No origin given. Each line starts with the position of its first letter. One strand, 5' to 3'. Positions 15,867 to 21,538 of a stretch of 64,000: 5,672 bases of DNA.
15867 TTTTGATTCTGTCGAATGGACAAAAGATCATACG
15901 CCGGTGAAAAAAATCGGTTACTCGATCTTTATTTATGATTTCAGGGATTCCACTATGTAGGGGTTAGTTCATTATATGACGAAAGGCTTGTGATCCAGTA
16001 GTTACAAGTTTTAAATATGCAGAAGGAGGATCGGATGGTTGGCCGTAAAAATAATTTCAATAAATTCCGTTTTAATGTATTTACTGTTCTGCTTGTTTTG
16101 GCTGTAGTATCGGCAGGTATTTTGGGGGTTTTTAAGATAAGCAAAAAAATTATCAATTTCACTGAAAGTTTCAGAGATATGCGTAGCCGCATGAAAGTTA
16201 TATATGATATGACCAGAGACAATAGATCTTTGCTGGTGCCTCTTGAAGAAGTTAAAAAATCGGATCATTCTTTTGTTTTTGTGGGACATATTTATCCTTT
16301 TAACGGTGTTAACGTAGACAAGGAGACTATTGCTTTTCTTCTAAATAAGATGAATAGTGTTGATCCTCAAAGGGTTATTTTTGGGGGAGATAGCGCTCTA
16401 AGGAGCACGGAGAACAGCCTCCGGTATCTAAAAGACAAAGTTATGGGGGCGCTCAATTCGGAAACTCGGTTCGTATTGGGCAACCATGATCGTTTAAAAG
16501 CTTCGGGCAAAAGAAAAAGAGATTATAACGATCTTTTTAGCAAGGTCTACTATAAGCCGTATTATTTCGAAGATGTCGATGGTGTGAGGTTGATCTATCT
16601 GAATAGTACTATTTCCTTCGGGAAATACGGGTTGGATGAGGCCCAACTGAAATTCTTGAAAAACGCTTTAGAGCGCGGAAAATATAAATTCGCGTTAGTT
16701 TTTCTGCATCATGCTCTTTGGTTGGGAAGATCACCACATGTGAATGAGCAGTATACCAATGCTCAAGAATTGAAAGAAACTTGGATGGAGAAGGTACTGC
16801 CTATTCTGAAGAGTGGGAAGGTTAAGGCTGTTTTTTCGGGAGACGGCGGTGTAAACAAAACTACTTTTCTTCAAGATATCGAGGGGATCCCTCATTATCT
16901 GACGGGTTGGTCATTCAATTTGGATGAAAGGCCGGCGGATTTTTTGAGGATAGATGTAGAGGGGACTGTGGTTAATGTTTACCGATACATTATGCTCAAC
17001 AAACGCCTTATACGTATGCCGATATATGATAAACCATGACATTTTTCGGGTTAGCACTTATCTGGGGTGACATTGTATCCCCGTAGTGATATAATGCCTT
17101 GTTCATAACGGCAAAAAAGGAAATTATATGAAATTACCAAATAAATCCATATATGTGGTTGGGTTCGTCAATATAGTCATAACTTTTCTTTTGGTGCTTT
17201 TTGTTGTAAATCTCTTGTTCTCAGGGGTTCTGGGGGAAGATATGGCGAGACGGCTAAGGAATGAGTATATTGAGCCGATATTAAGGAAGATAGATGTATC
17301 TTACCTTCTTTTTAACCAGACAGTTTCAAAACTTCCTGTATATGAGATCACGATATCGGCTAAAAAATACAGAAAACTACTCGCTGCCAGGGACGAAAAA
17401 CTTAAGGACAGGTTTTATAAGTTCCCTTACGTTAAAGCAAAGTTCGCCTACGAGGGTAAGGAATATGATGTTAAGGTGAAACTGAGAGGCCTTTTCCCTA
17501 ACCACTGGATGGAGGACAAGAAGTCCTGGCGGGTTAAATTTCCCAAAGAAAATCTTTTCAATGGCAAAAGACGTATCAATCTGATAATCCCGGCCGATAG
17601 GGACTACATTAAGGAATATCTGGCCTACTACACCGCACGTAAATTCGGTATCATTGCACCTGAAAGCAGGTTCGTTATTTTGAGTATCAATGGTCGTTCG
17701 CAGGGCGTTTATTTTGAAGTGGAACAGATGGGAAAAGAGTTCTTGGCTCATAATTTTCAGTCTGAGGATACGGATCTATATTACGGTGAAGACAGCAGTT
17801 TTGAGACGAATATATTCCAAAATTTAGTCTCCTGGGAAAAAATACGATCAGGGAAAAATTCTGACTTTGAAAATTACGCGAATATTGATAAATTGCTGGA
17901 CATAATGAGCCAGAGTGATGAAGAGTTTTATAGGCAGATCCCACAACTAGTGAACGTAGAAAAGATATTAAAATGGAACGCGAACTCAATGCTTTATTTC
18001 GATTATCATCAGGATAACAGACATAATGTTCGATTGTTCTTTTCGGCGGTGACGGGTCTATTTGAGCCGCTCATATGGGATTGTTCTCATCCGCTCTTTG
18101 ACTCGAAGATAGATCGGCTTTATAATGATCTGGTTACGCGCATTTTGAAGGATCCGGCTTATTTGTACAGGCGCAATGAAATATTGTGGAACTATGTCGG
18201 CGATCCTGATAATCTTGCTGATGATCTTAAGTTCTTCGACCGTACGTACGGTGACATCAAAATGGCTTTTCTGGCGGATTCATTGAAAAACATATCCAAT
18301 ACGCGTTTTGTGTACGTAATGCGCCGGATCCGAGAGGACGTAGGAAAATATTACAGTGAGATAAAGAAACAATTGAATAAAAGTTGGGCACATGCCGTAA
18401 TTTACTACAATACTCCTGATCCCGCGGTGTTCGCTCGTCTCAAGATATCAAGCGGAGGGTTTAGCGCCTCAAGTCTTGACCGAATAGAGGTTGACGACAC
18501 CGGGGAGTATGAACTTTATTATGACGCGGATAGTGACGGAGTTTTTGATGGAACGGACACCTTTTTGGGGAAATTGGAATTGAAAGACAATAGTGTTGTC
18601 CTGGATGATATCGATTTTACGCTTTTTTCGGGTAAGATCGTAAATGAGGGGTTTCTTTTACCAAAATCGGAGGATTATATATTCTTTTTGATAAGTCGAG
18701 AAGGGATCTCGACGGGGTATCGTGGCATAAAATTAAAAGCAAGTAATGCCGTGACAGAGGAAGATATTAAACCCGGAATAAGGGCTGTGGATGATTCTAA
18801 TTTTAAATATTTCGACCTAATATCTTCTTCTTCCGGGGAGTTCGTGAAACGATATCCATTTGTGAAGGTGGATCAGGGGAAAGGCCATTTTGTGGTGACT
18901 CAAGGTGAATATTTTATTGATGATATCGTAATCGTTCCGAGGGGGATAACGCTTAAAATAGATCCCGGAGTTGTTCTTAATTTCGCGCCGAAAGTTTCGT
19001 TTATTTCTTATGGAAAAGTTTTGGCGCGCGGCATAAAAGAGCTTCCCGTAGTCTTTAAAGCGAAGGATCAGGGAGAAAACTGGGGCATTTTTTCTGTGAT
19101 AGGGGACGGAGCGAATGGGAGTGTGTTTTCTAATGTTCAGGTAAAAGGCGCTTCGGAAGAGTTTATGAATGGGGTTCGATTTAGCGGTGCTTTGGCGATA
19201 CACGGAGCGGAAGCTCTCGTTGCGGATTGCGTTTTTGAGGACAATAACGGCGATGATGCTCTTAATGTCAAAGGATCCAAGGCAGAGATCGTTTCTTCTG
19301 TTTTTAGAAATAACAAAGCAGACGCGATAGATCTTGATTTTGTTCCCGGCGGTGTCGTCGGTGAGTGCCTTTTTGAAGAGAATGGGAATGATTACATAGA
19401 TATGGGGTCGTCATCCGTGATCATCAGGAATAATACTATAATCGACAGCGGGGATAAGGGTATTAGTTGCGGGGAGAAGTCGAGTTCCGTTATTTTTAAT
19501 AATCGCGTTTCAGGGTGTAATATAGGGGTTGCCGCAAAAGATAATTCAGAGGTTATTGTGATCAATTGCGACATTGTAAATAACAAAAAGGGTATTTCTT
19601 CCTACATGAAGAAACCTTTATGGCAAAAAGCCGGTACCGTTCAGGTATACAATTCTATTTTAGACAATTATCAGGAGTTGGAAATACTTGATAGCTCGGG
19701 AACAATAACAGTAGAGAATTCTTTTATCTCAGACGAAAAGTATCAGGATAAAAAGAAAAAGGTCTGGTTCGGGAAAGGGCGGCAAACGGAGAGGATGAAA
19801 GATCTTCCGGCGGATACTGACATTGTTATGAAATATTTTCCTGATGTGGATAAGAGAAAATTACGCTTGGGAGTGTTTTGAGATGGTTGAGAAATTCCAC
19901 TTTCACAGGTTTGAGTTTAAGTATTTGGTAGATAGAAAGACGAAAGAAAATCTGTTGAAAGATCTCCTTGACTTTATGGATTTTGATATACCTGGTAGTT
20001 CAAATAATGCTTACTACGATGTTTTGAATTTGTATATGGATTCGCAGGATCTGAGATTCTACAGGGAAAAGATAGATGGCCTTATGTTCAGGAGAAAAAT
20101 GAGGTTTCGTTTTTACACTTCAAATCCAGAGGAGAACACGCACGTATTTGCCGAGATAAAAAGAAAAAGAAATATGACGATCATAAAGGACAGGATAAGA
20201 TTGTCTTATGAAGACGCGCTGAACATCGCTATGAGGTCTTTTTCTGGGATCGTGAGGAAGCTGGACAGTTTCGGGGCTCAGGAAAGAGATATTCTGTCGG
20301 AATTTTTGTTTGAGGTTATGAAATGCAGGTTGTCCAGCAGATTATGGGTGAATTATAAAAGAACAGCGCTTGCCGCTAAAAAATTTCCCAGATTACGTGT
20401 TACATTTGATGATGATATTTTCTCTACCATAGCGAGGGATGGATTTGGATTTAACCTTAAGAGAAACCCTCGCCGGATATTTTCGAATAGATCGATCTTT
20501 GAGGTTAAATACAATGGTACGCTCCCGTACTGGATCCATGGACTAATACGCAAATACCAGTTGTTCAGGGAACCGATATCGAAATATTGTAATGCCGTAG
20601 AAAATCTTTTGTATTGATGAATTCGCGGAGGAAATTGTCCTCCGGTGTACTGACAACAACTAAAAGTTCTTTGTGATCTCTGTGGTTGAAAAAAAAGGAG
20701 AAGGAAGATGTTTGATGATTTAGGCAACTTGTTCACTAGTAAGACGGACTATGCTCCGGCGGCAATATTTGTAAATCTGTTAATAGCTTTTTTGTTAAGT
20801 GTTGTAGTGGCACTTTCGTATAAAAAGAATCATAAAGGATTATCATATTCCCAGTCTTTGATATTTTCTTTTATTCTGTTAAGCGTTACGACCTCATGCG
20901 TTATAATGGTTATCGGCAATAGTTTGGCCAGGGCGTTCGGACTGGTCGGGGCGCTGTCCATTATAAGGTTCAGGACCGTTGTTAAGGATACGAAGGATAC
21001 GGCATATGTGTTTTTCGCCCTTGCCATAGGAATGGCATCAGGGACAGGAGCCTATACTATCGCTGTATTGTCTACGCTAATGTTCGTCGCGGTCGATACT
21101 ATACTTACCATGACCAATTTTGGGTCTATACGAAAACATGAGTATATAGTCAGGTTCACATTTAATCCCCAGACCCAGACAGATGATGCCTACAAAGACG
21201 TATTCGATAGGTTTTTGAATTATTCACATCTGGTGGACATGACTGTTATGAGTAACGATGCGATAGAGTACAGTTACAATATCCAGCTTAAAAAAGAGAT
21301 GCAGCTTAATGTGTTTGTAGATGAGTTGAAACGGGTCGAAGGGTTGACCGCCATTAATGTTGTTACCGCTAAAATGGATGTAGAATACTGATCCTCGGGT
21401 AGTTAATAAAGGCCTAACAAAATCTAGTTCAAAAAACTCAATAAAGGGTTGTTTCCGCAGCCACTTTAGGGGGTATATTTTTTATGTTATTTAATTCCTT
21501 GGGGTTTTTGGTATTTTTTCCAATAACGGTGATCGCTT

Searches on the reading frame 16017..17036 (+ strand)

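Call 27: search_protein_families(library=pfam, proteins=[window:16017-17036:+], max_evalue=0.001)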
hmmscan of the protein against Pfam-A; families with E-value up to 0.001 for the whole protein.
window:16017-17036:+ (340 aa): 1 family
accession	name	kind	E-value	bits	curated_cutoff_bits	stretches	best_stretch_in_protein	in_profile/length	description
PF00149.33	Metallophos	-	7.4e-06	27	21.5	1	104-275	17-186/191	Calcineurin-like phosphoesterase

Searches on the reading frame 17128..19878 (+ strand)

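Call 27: search_protein_families(library=pfam, proteins=[window:17128-19878:+], max_evalue=0.001)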
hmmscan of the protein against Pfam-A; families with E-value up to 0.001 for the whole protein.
window:17128-19878:+ (917 aa): 4 families
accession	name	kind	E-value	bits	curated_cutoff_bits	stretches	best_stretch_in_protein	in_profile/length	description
PF08757.17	CotH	-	6.9e-26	91.9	23.8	1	130-319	12-211/322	CotH kinase protein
PF13229.12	Beta_helix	-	4.1e-21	75.7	25.9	2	693-826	7-145/158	Right handed beta helix region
PF05048.19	NosD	-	4.3e-10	39.8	23.6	1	706-857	36-182/212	Periplasmic copper-binding protein (NosD)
PF12708.12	Pect-lyase_RHGA_epim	-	0.00076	19.8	27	0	757-823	149-212/213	Rhamnogalacturonase A/epimerase, pectate lyase-like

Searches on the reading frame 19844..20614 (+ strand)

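Call 27: search_protein_families(library=pfam, proteins=[window:19844-20614:+], max_evalue=0.001)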
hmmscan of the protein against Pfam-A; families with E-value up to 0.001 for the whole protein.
window:19844-20614:+ (257 aa): 1 family
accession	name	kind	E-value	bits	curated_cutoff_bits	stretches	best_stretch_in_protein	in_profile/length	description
PF09359.15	VTC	-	1.2e-36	126.9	23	1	22-255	2-234/235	VTC domain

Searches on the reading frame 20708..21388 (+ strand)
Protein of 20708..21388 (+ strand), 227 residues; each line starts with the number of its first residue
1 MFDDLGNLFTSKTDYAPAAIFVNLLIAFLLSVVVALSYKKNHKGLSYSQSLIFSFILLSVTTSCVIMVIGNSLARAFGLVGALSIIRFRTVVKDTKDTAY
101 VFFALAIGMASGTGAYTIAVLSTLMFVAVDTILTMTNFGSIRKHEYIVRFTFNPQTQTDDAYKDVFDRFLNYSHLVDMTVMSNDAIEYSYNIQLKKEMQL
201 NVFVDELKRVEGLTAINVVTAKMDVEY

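Call 27: search_protein_families(library=pfam, proteins=[window:20708-21388:+], max_evalue=0.001)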
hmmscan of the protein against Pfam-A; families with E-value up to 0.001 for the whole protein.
window:20708-21388:+ (227 aa): 2 families
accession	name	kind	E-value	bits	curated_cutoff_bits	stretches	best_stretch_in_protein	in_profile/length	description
PF16316.10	DUF4956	-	8e-17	61.9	30.6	1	32-170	7-144/169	Domain of unknown function (DUF4956)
PF02308.21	MgtC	-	0.00034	21.4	31.4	1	24-134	1-116/121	MgtC family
